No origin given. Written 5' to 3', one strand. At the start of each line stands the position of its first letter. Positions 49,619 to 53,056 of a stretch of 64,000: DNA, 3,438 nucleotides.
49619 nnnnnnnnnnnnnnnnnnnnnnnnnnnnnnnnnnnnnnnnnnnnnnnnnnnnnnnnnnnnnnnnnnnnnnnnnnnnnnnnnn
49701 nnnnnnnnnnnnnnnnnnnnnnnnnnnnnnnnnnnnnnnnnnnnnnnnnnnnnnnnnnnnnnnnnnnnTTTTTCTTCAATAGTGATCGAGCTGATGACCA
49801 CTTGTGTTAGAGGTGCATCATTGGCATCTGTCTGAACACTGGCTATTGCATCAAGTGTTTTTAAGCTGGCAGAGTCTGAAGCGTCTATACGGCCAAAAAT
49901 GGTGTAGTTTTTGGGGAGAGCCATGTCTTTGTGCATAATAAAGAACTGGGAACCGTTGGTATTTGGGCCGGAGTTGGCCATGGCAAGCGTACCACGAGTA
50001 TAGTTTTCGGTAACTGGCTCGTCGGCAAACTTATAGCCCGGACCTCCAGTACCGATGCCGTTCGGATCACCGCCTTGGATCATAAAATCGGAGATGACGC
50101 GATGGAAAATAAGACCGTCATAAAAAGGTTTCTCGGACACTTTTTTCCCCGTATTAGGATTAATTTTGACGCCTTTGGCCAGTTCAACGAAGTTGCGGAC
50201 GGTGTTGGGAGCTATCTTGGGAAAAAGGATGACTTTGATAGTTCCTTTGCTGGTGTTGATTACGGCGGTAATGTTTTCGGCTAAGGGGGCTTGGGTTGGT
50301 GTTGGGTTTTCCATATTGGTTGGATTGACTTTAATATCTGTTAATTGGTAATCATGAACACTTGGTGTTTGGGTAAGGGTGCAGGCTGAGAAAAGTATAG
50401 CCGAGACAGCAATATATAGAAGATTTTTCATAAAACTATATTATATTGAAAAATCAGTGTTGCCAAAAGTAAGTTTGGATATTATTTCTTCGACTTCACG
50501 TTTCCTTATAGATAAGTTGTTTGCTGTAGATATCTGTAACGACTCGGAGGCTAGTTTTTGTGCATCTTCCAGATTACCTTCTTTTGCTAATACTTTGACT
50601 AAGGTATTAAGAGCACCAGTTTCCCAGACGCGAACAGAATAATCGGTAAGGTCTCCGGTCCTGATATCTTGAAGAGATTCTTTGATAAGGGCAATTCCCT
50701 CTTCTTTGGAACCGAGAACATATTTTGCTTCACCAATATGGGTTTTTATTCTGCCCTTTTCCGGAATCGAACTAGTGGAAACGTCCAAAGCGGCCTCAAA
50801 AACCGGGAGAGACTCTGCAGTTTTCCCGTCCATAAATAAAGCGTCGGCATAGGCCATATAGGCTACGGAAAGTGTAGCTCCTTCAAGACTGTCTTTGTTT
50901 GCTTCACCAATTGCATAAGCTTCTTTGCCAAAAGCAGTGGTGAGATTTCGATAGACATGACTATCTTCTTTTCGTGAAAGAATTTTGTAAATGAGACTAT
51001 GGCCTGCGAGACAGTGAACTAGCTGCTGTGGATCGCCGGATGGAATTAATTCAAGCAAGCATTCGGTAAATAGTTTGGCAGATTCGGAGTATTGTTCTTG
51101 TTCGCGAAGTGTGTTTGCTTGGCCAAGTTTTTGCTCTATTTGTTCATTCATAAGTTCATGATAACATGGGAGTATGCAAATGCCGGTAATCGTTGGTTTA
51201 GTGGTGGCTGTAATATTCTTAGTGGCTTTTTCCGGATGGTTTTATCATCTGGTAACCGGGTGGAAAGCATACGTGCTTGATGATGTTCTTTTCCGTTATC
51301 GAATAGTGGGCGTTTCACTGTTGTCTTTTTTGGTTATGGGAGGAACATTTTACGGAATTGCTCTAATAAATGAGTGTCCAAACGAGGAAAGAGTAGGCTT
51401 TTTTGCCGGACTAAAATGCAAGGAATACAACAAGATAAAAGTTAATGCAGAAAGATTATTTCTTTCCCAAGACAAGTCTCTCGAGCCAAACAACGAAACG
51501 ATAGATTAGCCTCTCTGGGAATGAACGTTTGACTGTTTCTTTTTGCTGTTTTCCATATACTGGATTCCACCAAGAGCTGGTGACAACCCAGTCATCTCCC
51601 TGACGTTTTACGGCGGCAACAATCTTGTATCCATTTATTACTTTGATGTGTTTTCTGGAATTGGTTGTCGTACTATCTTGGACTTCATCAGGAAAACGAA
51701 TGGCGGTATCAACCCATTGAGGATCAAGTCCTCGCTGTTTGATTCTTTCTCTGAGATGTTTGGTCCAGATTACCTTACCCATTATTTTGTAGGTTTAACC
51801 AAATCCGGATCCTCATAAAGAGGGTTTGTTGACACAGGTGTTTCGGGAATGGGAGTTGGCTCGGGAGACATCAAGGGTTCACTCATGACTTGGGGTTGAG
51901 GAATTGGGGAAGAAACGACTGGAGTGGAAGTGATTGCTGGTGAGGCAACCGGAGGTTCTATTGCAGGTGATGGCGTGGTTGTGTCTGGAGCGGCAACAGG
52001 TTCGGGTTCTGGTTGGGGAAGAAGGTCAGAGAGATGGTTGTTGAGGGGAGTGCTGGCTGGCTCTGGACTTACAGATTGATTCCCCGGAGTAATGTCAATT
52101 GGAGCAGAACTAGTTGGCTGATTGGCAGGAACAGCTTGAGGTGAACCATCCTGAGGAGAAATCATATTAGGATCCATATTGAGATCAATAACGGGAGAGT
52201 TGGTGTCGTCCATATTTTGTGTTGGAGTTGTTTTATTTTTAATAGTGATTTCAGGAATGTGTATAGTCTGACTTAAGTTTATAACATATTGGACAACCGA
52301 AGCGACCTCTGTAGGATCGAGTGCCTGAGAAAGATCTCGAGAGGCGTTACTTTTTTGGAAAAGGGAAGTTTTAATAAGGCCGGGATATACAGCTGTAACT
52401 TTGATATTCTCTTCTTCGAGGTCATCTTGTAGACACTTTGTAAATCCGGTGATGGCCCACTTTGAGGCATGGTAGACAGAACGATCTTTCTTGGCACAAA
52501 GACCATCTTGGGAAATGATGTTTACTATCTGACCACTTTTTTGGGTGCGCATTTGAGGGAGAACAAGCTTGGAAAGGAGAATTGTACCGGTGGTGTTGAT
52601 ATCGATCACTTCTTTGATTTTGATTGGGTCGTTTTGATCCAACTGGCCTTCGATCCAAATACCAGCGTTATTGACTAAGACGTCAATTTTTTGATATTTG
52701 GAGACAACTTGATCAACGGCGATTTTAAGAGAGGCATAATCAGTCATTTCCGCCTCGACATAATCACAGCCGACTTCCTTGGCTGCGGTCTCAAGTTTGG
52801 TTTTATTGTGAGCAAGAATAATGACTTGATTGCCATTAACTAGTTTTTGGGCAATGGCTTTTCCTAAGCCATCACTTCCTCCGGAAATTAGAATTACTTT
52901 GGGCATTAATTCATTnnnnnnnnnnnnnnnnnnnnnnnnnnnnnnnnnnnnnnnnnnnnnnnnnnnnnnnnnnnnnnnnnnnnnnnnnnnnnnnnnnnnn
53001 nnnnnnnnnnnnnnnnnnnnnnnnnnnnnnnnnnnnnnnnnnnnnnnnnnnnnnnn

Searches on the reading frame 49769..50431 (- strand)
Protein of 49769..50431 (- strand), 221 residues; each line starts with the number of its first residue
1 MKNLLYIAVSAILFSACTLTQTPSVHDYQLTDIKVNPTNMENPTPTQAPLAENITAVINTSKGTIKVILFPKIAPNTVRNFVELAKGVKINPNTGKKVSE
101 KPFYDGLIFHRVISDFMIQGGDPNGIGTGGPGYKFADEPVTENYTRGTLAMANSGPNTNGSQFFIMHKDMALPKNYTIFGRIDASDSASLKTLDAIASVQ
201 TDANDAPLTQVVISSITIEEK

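Call 68: search_protein_families(library=pfam, proteins=[window:49769-50431:-], max_evalue=0.0001)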
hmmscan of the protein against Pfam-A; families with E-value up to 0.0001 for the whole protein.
window:49769-50431:- (221 aa): 1 family
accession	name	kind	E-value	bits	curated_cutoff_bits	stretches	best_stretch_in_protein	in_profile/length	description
PF00160.26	Pro_isomerase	-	8e-39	133.9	21.7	1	57-217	3-158/159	Cyclophilin type peptidyl-prolyl cis-trans isomerase/CLD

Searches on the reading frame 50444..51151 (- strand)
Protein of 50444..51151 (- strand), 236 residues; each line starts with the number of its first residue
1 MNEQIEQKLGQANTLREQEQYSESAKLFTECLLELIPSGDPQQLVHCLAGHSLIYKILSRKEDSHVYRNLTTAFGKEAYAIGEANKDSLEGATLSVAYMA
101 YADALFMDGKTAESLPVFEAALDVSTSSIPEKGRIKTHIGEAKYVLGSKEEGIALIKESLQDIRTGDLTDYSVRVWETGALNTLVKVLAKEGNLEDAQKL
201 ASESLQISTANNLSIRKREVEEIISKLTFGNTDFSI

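Call 68: search_protein_families(library=pfam, proteins=[window:50444-51151:-], max_evalue=0.0001)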
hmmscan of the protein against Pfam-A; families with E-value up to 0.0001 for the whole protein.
window:50444-51151:- (236 aa): 4 families
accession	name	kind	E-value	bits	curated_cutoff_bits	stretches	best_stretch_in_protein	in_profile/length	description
PF13424.12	TPR_12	-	4.7e-08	33.5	30.1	0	96-128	4-36/77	Tetratricopeptide repeat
PF07719.23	TPR_2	-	1.5e-07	31.4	27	0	97-123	3-29/34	Tetratricopeptide repeat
PF13428.12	TPR_14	-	6.4e-06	26.8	23.5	0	97-124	3-30/44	Tetratricopeptide repeat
PF13374.12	TPR_10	-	2.9e-05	24.4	27.5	0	12-32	9-29/42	Tetratricopeptide repeat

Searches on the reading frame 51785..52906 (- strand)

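Call 68: search_protein_families(library=pfam, proteins=[window:51785-52906:-], max_evalue=0.0001)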
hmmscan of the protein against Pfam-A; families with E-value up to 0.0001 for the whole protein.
window:51785-52906:- (374 aa): 3 families
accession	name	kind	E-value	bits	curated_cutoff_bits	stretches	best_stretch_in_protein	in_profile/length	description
PF00106.31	adh_short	-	7.8e-51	172.8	26.6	1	3-189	1-193/195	short chain dehydrogenase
PF13561.12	adh_short_C2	-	2.8e-33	115.9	27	1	12-196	6-194/236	Enoyl-(Acyl carrier protein) reductase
PF08659.16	KR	-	1e-06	29.2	22.6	1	5-156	3-160/180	KR domain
